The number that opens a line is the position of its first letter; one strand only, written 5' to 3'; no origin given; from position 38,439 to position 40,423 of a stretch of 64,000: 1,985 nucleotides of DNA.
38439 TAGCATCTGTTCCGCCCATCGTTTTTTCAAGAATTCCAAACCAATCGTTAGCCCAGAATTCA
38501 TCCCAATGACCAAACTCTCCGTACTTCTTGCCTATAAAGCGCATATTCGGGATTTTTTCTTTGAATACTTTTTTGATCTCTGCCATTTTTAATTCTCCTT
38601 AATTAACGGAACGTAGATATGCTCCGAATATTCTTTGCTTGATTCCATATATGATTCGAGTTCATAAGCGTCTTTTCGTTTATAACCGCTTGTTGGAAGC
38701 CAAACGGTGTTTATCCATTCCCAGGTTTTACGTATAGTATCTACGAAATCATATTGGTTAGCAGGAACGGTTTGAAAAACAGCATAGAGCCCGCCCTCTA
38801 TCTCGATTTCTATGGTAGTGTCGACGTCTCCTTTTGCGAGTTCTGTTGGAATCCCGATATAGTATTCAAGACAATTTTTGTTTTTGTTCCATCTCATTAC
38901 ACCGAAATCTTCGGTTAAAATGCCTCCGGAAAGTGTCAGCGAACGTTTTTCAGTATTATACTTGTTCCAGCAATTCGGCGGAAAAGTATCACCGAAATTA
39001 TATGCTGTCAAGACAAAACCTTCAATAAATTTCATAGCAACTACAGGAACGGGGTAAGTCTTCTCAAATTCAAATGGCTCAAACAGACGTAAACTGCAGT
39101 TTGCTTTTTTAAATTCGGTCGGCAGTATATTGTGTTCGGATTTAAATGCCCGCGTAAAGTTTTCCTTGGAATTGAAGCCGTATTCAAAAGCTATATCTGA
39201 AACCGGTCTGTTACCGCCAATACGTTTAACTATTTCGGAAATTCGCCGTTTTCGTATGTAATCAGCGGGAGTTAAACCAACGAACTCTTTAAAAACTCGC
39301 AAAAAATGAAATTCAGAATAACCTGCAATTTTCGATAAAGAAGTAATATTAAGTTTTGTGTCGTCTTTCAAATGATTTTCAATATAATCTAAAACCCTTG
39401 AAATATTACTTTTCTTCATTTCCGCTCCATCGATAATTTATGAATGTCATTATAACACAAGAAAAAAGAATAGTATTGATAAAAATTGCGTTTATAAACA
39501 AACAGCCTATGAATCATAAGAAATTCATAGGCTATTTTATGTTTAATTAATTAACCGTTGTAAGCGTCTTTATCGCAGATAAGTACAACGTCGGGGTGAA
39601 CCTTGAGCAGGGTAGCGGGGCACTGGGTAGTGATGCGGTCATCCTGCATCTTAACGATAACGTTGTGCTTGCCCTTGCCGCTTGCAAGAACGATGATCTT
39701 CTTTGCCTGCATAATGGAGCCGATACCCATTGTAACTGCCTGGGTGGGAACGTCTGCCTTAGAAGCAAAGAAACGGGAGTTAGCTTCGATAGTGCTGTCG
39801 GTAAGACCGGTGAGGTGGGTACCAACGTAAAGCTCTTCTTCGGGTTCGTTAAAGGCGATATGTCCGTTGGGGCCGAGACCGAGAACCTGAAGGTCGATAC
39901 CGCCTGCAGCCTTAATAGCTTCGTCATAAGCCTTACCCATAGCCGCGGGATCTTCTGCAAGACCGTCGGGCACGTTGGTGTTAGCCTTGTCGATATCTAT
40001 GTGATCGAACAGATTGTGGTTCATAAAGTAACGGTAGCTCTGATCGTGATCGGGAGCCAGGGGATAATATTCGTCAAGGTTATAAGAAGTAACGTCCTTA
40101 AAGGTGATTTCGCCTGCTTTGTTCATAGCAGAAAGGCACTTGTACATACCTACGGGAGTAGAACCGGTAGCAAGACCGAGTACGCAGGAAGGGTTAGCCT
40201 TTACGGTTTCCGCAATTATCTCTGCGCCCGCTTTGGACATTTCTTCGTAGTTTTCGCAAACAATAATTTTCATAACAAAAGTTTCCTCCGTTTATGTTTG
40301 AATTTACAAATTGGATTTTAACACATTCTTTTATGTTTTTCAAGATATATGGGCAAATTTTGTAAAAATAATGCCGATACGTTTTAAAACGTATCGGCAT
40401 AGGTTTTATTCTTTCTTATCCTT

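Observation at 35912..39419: Low-GC four-gene cassette: AraC/GyrI regulator, stand-alone GyrI-like binder and two paralogous unknown proteins. This is the best candidate in the window for an undescribed small-molecule response or detoxification system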

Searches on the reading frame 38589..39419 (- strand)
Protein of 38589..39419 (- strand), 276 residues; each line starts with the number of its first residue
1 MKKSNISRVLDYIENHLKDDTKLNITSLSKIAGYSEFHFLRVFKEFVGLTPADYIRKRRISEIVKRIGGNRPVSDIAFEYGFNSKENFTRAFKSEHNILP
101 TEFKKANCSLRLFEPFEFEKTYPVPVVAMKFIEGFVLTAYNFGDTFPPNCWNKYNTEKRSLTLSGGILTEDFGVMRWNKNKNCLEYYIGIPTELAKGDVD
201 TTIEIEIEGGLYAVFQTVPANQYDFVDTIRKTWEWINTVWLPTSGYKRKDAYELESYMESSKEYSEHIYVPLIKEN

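Call 3: search_protein_families(library=pfam, proteins=[window:38589-39419:-], max_evalue=0.1)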
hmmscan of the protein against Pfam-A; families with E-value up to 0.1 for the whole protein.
window:38589-39419:- (276 aa): 5 families
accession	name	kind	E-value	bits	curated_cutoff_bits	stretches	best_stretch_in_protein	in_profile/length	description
PF12833.13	HTH_18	-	2.4e-19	69.8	33.6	1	28-105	1-79/80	Helix-turn-helix domain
PF00165.29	HTH_AraC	-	1.4e-13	51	26.6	2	20-56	6-42/42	Bacterial regulatory helix-turn-helix proteins, AraC family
PF14526.11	Cass2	-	6.2e-13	49.7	27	1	151-271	32-149/150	Integron-associated effector binding protein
PF06445.20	GyrI-like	-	5.4e-12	46.7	26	1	147-272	27-154/155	GyrI-like small molecule binding domain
PF03781.23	FGE-sulfatase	-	0.075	13.1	23.3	0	214-260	167-205/255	Sulfatase-modifying factor enzyme 1-like domain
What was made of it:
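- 38589..39419 (-): Gene 1: a Rob-like AraC/XylS activator with an N-terminal double HTH and a C-terminal GyrI-like/Cass2 effector domain (276 aa). Pfam HTH_18 2.4e-19, Cass2 6.2e-13, GyrI-like 5.4e-12 (call 3).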

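Call 6: search_protein_families(library=ncbifam, proteins=[window:38589-39419:-], max_evalue=1)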
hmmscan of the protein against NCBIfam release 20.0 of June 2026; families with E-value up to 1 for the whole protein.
window:38589-39419:- (276 aa): 29 families (the best 25 are shown)
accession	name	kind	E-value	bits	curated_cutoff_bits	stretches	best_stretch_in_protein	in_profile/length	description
NF012228.1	RobA_TF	equivalog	2.8e-24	86.1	380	2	5-120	4-120/286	MDR efflux pump AcrAB transcriptional activator RobA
NF011701.0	PRK15121.1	equivalog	1.3e-20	74.1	426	1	5-259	5-266/289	MDR efflux pump AcrAB transcriptional activator RobA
NF007584.0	PRK10219.1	equivalog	2.3e-17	63.3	174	1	4-105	5-105/107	superoxide response transcriptional regulator SoxS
NF008564.0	PRK11511.1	equivalog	5.5e-16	58.8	202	1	6-107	11-111/127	MDR efflux pump AcrAB transcriptional activator MarA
NF012198.0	MarA_TF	equivalog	8.3e-16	58.3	250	1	6-108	11-112/124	MDR efflux pump AcrAB transcriptional activator MarA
NF012144.2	ramA_TF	equivalog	1.3e-15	57.8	180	1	5-107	6-107/108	RamA family antibiotic efflux transcriptional regulator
NF047455.1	TF_Staph_AryK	equivalog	7.3e-12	44.3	850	1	4-107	157-259/759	transcriptional regulator AryK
NF006902.0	PRK09393.1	equivalog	3.5e-11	42.9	425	1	3-106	219-321/327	transcriptional regulator FtrA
TIGR04094.1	adjacent_YSIRK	equivalog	4.6e-11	42.3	200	1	5-104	286-383/383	YSIRK-targeted surface antigen transcriptional regulator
NF007243.0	PRK09685.1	equivalog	4.7e-10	39.3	199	1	3-106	197-301/303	transcriptional regulator FeaR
NF049932.1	TranspRegBtr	equivalog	5.1e-10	38.5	900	1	3-105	163-264/531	bacillibactin transport transcriptional regulator Btr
NF047788.1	TransRegPocR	equivalog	2.8e-09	36.7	500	1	3-107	188-291/296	transcriptional regulator PocR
NF007860.0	PRK10572.1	equivalog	3e-07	29.6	208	1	5-107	184-285/292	arabinose operon transcriptional regulator AraC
NF010028.0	PRK13503.1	equivalog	3.2e-07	30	288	1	4-106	171-272/278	HTH-type transcriptional activator RhaS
NF052534.1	RzbtTranRegRhrA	equivalog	1e-05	25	500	1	3-106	206-310/312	rhizobactin biosynthesis transcriptional regulator RhrA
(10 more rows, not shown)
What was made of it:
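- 38589..39419 (-): The RobA model scores 86 bits against a cut-off of 380 (call 6).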

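Call 60: search_protein_families(library=padloc, proteins=[window:38589-39419:-], max_evalue=0.1)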
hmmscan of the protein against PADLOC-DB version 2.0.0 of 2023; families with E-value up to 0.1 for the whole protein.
window:38589-39419:- (276 aa): 0 families

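Call 84: search_solved_structures(query=window:38589-39419:-, max_evalue=0.001)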
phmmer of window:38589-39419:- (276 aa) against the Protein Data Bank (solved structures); distinct sequences matched with E-value up to 0.001: 12.
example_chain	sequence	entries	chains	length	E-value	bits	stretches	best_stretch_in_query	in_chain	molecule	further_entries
1bl0_A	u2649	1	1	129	1e-15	60.8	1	6-108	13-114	PROTEIN (MULTIPLE ANTIBIOTIC RESISTANCE PROTEIN)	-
1xs9_A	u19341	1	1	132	1.1e-15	60.7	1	6-108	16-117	Multiple antibiotic resistance protein marA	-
7r3w_A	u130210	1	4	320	5.4e-14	55.2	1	5-268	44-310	Putative bacterial regulatory helix-turn-helix protein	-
7vwy_G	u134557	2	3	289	6.2e-14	55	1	8-105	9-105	Right origin-binding protein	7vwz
1d5y_A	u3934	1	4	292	7.7e-14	54.7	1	9-105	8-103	ROB TRANSCRIPTION FACTOR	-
7w5w_J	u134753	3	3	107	4.4e-12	48.9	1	7-104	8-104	Regulatory protein SoxS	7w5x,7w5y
7bef_G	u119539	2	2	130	9e-12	47.9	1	6-109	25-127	Transcriptional activator RamA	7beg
12aw_A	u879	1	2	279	9.7e-11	44.5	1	6-107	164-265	HYBRID TWO-COMPONENT SYSTEM PROTEIN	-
5nla_A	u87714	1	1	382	4.6e-07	32.4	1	23-116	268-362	Putative transcriptional regulator TRANSCRIPTION REGULATOR protein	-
6swi_A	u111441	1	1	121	2.1e-05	27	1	6-107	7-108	Two-component response regulator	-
2k9s_A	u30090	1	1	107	5e-05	25.7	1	6-108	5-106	Arabinose operon regulatory protein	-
3oio_A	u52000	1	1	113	0.00024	23.5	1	22-104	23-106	Transcriptional regulator (AraC-type DNA-binding domain-containing proteins)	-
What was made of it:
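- On AraC/XylS regulators with GyrI-like effector domain (Rob-like): MarA, Rob and SoxS structures match at 1e-15 to 4e-12 (call 84).
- Closest known: Rob. Same: AraC-type double HTH followed by a GyrI-like ligand domain (calls 3, 84).
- Regulator domains: calls 3, 6, 84.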

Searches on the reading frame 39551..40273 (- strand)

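Call 3: search_protein_families(library=pfam, proteins=[window:39551-40273:-], max_evalue=0.1)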
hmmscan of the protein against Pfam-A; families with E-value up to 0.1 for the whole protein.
window:39551-40273:- (240 aa): 1 family
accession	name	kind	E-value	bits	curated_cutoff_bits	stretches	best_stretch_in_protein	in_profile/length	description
PF01182.26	Glucosamine_iso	-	1.8e-22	80.8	27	1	11-224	9-217/225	Glucosamine-6-phosphate isomerases/6-phosphogluconolactonase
